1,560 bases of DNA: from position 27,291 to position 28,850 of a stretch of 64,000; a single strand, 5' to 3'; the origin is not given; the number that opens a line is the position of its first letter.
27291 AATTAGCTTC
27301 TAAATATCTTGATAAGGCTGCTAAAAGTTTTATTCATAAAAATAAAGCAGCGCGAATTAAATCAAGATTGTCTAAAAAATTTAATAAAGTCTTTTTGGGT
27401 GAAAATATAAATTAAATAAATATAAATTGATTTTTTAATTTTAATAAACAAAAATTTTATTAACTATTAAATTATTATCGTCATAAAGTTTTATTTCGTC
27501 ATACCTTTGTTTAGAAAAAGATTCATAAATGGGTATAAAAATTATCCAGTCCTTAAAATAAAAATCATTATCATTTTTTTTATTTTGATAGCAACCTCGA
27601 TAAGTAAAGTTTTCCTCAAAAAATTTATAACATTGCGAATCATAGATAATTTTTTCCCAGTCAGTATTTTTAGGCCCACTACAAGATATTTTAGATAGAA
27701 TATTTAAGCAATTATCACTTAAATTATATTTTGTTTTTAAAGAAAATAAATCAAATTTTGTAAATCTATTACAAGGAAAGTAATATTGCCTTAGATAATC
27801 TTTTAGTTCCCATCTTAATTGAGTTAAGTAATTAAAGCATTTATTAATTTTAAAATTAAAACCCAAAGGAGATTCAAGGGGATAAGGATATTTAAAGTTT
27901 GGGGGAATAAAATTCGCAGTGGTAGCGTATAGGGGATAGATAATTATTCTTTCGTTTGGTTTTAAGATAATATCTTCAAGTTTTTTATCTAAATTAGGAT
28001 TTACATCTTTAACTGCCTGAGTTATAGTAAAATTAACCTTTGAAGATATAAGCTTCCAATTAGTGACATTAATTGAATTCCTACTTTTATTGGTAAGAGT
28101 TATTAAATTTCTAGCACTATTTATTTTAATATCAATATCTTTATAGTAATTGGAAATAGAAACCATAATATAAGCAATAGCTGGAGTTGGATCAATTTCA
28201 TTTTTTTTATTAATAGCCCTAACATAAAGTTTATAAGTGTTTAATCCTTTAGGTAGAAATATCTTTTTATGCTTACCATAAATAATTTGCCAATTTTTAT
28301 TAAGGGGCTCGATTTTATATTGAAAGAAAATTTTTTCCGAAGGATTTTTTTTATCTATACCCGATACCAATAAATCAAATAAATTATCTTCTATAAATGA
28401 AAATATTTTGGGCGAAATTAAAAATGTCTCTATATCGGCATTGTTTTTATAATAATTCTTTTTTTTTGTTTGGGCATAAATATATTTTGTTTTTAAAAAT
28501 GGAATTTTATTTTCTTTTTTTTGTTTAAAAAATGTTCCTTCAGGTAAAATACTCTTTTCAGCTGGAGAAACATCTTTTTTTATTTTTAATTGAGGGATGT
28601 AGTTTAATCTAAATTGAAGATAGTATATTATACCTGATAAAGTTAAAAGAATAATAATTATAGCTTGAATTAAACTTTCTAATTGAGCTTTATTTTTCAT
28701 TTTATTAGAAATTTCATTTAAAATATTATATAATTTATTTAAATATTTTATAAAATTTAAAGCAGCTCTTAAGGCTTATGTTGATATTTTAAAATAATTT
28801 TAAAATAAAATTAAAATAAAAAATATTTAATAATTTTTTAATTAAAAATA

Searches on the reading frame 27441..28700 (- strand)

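Call 54: search_protein_families(library=pfam, proteins=[window:27441-28700:-], max_evalue=0.01)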
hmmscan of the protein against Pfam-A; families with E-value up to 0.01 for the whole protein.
window:27441-28700:- (419 aa): 1 family
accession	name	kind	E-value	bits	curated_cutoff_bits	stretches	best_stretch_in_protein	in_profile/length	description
PF00932.25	LTD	-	0.00014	22.6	34.3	1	180-256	8-69/109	Lamin Tail Domain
